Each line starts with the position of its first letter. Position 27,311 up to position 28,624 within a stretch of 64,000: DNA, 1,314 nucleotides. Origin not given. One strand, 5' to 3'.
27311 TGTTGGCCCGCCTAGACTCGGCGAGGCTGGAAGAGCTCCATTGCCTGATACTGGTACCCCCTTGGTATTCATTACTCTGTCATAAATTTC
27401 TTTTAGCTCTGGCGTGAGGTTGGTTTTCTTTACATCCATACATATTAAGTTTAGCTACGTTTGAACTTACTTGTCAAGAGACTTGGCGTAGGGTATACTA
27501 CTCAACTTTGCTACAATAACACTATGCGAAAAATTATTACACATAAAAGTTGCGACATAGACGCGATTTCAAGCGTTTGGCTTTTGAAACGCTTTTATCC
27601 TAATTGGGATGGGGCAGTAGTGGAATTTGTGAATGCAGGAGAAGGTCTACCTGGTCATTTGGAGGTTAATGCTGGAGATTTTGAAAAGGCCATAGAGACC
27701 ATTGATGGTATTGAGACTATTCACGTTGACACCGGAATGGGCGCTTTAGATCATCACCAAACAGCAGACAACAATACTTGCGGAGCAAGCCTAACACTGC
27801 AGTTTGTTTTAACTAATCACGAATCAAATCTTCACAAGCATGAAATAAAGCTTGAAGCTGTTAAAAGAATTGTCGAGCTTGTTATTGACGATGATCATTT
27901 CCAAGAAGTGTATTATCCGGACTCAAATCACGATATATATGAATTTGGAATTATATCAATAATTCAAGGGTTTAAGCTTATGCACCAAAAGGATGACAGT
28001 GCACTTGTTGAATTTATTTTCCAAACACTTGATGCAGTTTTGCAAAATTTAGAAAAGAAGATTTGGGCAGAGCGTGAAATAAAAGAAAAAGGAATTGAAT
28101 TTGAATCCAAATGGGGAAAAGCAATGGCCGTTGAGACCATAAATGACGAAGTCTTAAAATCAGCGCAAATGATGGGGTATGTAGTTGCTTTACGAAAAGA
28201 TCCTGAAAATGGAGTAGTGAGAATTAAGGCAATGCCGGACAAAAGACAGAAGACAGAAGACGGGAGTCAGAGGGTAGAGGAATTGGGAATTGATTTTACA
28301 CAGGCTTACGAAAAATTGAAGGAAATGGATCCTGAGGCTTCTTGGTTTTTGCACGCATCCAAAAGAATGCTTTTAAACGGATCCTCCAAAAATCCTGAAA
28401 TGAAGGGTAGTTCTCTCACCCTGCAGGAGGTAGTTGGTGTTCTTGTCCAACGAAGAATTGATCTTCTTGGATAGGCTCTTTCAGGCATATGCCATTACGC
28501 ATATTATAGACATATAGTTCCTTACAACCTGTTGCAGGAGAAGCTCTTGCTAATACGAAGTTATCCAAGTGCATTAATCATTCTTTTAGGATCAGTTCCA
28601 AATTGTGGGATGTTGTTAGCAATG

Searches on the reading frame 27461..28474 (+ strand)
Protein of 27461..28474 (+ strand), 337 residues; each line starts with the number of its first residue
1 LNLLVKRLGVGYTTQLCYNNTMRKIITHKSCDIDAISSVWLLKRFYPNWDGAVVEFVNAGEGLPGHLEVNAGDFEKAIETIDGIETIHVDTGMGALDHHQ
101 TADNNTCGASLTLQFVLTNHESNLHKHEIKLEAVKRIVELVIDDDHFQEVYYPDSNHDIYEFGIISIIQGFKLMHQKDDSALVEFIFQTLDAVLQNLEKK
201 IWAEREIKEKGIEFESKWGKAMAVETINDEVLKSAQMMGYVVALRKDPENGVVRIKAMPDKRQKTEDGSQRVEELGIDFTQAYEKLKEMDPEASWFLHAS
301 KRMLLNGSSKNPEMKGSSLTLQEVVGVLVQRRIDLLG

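Call 74: search_protein_families(library=pfam, proteins=[window:27461-28474:+], max_evalue=0.01)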
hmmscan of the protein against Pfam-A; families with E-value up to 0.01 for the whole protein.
window:27461-28474:+ (337 aa): 2 families
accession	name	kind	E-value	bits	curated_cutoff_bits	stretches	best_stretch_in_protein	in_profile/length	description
PF09828.14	ChrB_C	-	0.0018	19.1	25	0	26-46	2-22/132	ChrB, C-terminal domain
PF01368.27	DHH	-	0.0046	17.7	28.1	0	25-110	4-81/125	DHH family, N-terminal domain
